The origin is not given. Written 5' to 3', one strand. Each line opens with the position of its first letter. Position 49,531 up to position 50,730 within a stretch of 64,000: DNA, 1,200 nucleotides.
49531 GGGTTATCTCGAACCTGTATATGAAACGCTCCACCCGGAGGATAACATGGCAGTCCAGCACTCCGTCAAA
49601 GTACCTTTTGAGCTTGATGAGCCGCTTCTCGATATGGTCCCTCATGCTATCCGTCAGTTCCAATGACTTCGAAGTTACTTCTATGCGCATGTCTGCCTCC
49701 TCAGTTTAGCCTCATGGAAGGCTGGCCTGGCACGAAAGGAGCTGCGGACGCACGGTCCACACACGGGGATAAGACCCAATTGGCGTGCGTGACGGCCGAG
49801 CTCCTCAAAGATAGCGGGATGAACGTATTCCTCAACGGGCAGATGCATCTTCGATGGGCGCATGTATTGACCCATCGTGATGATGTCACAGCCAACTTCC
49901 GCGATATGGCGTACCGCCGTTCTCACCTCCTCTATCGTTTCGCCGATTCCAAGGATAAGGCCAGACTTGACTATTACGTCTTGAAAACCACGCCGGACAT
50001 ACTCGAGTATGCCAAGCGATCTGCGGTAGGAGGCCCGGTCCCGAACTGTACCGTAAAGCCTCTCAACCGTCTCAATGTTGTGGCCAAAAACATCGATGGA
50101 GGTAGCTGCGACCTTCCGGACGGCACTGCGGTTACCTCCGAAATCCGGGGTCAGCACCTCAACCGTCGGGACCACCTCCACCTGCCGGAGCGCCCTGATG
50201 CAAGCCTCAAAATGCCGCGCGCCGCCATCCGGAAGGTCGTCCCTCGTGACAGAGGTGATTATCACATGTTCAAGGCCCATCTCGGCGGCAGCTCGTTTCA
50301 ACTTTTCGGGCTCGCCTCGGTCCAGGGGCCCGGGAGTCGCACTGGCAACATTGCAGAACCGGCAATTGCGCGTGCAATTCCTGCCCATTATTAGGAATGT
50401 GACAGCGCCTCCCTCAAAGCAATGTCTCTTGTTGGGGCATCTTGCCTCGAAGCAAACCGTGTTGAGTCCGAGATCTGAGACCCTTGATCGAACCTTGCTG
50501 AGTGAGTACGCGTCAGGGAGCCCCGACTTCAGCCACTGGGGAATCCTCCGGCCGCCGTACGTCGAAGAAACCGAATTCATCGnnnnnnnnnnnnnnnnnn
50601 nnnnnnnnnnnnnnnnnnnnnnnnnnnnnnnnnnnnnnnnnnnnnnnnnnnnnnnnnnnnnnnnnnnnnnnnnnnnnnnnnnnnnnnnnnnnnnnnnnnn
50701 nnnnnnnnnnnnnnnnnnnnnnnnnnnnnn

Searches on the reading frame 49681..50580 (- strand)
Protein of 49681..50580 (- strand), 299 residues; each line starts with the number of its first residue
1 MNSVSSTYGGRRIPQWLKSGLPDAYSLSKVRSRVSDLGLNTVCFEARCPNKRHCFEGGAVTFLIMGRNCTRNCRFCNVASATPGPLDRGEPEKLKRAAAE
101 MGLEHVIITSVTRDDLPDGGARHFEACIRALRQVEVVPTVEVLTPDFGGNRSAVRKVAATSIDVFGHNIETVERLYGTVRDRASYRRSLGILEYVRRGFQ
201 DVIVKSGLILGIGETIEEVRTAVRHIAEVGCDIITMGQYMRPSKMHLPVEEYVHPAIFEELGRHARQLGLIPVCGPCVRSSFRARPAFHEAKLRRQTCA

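Call 28: search_protein_families(library=pfam, proteins=[window:49681-50580:-], max_evalue=0.00001)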
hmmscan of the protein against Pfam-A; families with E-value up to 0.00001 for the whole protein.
window:49681-50580:- (299 aa): 2 families
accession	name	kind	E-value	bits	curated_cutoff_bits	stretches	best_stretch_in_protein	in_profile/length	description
PF04055.27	Radical_SAM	-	6.5e-20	72.4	29.5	1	64-224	2-164/166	Radical SAM superfamily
PF16881.10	LIAS_N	-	5.7e-07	30.4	27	1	11-48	59-96/96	N-terminal domain of lipoyl synthase of Radical_SAM family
